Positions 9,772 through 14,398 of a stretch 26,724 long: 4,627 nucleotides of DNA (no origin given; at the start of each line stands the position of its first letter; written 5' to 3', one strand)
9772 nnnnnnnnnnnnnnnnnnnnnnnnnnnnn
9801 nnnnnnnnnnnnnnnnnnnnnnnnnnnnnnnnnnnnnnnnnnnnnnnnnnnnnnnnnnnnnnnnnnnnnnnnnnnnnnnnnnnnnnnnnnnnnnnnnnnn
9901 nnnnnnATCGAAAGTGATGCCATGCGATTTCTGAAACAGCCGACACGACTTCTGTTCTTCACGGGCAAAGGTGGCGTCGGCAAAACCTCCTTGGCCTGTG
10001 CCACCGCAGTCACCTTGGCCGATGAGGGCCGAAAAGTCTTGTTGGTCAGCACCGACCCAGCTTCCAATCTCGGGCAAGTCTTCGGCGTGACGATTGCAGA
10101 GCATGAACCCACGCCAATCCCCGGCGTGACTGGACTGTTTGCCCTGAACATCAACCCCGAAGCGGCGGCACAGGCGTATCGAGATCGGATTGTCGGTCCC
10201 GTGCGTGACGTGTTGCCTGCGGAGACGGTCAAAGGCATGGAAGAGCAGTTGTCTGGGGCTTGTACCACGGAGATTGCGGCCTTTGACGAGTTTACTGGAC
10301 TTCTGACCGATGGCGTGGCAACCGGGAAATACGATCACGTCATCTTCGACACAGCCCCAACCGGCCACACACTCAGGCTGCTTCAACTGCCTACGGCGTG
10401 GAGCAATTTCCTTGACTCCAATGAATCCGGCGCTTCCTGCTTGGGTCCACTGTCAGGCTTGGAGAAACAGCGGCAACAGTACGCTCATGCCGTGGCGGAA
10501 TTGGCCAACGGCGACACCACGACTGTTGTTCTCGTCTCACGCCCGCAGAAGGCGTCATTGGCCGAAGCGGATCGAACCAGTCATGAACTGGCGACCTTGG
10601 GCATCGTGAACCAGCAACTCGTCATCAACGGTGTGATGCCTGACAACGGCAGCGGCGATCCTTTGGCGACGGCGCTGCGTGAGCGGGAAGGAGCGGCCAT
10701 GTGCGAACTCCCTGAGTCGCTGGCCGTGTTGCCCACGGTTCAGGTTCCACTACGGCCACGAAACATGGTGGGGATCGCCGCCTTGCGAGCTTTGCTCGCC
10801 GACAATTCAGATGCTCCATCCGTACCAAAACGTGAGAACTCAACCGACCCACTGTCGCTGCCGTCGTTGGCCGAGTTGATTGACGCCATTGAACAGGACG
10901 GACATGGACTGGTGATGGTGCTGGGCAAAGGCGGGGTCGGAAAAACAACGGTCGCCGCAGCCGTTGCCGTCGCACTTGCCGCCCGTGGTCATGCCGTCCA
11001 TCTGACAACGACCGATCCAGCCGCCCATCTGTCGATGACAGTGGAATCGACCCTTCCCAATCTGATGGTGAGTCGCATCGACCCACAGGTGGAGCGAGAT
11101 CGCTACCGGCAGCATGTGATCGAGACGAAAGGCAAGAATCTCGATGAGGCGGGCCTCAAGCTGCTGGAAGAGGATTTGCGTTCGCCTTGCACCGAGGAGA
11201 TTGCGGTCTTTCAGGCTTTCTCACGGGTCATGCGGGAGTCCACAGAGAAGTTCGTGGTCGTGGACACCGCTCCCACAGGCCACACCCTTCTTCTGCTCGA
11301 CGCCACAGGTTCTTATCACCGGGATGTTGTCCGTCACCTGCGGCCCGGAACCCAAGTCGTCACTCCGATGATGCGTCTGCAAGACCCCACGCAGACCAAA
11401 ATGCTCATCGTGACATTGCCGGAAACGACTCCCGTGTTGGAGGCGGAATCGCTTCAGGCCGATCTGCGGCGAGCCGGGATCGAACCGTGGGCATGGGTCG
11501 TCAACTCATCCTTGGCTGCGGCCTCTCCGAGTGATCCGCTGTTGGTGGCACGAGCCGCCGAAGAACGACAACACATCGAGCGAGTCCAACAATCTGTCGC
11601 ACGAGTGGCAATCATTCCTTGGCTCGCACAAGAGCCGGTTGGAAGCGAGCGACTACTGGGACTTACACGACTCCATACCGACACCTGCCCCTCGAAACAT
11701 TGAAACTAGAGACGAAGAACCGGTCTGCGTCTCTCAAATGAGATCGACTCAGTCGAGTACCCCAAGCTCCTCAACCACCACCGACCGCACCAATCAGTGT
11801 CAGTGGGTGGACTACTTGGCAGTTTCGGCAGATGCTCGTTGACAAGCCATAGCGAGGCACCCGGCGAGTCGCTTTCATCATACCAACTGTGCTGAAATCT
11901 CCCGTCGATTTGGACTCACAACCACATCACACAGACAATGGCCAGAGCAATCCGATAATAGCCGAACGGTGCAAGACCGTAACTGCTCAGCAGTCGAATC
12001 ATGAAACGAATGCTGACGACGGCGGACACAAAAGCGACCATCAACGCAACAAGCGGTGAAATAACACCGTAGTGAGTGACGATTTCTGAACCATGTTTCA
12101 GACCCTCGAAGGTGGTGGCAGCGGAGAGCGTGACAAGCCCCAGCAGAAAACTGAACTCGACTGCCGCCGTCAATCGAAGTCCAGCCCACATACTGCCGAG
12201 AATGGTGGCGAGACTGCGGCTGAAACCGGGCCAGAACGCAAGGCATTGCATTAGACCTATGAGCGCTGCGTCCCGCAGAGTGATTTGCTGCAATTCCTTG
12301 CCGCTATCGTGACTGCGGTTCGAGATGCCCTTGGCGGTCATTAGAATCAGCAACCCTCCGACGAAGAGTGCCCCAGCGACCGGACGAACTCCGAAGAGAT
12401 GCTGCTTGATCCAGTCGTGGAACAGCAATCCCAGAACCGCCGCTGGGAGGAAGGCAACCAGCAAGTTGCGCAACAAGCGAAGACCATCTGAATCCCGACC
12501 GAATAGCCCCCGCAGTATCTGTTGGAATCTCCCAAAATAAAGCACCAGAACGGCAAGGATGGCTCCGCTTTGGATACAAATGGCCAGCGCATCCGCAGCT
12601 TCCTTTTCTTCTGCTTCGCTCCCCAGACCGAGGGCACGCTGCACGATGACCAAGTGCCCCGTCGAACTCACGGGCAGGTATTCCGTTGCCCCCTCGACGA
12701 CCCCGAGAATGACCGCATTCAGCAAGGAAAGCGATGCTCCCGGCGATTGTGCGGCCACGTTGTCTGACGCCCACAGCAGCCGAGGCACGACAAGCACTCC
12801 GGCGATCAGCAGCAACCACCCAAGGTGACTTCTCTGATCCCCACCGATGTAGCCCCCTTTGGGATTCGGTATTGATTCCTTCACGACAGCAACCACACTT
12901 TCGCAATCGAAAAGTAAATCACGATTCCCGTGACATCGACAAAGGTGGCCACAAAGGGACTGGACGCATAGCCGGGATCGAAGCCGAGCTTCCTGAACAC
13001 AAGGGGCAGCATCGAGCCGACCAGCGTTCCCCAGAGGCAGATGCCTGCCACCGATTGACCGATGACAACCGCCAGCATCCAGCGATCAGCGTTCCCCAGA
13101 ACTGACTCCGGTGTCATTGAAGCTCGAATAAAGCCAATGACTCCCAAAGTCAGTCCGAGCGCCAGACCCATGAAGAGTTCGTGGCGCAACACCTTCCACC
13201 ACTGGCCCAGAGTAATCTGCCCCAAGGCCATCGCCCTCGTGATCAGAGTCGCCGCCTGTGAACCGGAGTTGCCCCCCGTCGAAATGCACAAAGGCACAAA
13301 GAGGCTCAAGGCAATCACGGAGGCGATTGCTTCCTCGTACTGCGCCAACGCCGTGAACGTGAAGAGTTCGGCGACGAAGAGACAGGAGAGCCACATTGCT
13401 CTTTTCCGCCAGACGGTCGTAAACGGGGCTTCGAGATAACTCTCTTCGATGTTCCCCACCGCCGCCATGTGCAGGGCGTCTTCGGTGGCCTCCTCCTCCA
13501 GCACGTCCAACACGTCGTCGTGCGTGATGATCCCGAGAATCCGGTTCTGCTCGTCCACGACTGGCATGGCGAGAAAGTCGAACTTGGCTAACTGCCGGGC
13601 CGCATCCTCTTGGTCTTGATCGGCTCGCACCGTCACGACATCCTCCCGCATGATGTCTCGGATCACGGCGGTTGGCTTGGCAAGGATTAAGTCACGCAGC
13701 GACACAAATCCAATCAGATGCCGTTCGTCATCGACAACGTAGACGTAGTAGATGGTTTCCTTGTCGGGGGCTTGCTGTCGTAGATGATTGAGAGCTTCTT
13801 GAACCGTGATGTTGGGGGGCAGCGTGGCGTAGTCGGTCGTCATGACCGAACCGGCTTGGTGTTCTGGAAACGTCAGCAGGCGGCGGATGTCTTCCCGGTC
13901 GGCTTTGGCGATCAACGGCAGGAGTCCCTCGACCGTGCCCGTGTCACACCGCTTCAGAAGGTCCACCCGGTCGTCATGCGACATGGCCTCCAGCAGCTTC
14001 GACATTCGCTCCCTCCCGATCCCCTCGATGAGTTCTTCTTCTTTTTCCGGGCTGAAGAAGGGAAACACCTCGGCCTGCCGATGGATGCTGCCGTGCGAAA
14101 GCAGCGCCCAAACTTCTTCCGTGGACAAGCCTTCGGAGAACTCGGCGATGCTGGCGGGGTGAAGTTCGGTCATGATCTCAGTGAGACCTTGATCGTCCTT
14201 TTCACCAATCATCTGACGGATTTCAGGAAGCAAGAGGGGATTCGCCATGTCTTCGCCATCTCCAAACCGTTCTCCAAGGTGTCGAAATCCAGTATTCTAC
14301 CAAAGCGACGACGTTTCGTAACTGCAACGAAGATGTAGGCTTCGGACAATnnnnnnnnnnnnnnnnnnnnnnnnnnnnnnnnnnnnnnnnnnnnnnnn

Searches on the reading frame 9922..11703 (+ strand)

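Call 8: search_protein_families(library=pfam, proteins=[window:9922-11703:+], max_evalue=0.001)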
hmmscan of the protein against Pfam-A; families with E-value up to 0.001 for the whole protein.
window:9922-11703:+ (593 aa): 27 families (the best 25 are shown)
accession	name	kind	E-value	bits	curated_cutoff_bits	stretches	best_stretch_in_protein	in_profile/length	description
PF02374.21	ArsA_ATPase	-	5.3e-99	331.7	24.3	3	8-291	1-299/305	Anion-transporting ATPase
PF13614.12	AAA_31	-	1.2e-21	77.9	27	2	13-156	7-137/177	AAA domain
PF01656.29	CbiA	-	3.8e-20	72.6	25.4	2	12-179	3-54/125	CobQ/CobB/MinD/ParA nucleotide binding domain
PF10609.15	ParA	-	1.3e-12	48.1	27.1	2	331-363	7-39/246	NUBPL iron-transfer P-loop NTPase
PF00142.24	Fer4_NifH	-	1e-10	42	25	1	13-49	5-41/271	4Fe-4S iron sulfur cluster binding proteins, NifH/frxC family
PF13191.12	AAA_16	-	3.1e-09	38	32.6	1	316-445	12-135/167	AAA ATPase domain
PF13481.12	AAA_25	-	3.7e-09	36.9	27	1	327-361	32-65/195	AAA domain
PF20720.3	nSTAND3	-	8e-09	35.8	27.2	0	327-362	16-51/155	Novel STAND NTPase 3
PF02562.22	PhoH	-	1e-08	35.4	27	0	318-370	11-61/205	PhoH-like protein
PF06564.18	CBP_BcsQ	-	3.3e-08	33.8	21.3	0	16-61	10-55/234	Cellulose biosynthesis protein BcsQ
PF25199.1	nSTAND_NTPase5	-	5.2e-08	33.3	34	1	313-363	22-77/145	Novel STAND NTPase 5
PF01695.23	IstB_IS21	-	2.5e-07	30.9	24.1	0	331-365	95-129/238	IstB-like ATP binding protein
PF03308.22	MeaB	-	4.9e-07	29.5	23.1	0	11-50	36-75/273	Methylmalonyl Co-A mutase-associated GTPase MeaB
PF13604.12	AAA_30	-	7e-07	29.6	27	1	318-373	8-63/191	AAA domain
PF24883.2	NPHP3_N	-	7.6e-06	26.7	24.8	0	326-418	20-111/164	Nephrocystin 3, N-terminal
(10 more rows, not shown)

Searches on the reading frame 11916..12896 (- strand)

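Call 8: search_protein_families(library=pfam, proteins=[window:11916-12896:-], max_evalue=0.001)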
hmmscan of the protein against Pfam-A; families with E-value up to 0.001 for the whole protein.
window:11916-12896:- (326 aa): 1 family
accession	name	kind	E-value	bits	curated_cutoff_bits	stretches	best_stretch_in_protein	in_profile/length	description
PF02673.24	BacA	-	1.2e-69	235.3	33.4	1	61-321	1-257/257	Bacitracin resistance protein BacA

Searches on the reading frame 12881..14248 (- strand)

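Call 8: search_protein_families(library=pfam, proteins=[window:12881-14248:-], max_evalue=0.001)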
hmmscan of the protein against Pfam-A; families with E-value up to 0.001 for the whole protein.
window:12881-14248:- (455 aa): 3 families
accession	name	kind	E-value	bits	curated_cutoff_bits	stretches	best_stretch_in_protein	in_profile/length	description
PF01769.21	MgtE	-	5.6e-33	114.3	27.6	1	318-448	1-125/125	Divalent cation transporter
PF00571.33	CBS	-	2.2e-27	95.6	24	2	196-251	1-56/57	CBS domain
PF03448.22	MgtE_N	-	2.1e-20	73.6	25.9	1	29-129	1-101/102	MgtE intracellular N domain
